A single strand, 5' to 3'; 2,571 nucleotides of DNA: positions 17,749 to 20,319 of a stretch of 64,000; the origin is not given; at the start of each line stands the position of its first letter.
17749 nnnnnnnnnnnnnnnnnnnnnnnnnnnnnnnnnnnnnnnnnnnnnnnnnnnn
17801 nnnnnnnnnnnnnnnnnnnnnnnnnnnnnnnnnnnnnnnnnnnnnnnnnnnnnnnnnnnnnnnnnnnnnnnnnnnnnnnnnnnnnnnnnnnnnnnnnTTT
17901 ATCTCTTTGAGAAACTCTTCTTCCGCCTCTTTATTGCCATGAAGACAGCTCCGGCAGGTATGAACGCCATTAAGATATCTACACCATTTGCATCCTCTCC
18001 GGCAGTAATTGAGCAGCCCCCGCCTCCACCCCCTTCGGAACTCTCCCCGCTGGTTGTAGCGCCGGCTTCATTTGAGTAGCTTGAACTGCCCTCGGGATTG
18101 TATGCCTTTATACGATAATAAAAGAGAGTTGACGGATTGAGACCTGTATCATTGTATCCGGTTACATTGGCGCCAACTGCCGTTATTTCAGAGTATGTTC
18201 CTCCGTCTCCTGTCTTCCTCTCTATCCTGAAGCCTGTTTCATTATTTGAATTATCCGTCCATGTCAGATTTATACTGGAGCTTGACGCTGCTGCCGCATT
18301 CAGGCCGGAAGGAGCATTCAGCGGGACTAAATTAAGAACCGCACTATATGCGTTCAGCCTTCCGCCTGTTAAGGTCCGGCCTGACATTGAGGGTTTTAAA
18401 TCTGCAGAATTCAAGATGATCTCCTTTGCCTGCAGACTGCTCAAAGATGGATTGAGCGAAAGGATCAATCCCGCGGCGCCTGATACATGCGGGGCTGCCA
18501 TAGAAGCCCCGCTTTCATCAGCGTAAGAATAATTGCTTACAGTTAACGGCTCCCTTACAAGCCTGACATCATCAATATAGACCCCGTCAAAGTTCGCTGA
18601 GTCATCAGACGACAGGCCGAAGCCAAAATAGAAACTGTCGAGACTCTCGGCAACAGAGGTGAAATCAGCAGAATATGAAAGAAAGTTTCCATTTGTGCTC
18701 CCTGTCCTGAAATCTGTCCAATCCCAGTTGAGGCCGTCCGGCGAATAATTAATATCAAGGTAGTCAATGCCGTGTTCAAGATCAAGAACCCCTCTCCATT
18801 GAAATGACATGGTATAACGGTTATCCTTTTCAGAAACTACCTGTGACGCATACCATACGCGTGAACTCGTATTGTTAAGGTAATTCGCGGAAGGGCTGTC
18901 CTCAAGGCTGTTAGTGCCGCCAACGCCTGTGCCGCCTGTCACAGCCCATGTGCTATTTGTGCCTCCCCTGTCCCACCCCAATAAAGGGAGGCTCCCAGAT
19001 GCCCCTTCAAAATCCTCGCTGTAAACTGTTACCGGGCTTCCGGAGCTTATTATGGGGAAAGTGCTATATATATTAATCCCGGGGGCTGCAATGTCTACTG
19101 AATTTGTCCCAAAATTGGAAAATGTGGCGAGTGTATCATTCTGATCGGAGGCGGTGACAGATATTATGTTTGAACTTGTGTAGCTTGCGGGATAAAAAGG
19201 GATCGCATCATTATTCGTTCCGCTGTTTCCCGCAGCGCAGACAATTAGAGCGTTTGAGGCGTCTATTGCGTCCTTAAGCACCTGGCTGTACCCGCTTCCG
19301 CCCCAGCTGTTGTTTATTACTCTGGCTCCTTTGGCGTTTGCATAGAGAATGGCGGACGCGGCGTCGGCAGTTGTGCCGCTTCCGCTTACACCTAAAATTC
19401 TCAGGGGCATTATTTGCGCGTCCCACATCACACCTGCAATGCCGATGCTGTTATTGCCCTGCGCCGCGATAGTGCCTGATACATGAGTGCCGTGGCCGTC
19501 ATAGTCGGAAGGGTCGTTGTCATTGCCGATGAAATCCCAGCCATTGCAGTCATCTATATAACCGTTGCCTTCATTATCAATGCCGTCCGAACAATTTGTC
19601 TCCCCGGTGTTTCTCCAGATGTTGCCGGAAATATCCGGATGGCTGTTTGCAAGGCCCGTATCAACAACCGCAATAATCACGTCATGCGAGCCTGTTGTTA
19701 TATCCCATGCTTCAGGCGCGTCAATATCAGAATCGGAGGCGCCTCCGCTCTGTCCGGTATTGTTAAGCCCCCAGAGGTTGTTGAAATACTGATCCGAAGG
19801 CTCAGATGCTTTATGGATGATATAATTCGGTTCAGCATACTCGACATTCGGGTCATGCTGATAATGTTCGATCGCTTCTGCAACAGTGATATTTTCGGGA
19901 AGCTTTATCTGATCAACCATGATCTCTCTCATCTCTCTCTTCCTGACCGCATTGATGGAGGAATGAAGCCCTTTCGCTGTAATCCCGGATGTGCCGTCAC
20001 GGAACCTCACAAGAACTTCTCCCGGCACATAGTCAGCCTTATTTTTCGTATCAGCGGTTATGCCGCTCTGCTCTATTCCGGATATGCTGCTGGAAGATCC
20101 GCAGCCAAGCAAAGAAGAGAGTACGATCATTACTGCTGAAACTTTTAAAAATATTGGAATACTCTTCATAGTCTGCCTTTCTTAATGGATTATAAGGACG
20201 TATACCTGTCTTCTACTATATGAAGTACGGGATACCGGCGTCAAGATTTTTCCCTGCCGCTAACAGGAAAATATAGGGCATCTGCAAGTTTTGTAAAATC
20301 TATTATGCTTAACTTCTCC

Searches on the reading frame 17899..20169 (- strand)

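Call 91: search_protein_families(library=pfam, proteins=[window:17899-20169:-], max_evalue=0.0001)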
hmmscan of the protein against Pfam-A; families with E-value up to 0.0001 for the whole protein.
window:17899-20169:- (756 aa): 3 families
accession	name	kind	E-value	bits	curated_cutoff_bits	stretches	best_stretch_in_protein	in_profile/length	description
PF00082.27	Peptidase_S8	-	1.8e-56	192.1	21.8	2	162-391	2-240/288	Subtilase family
PF22148.1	Fervidolysin_NPro-like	-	1.6e-19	70.5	21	1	38-115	6-81/81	Fervidolysin N-terminal prodomain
PF00041.27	fn3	-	9.3e-09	35.8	25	1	619-701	2-80/84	Fibronectin type III domain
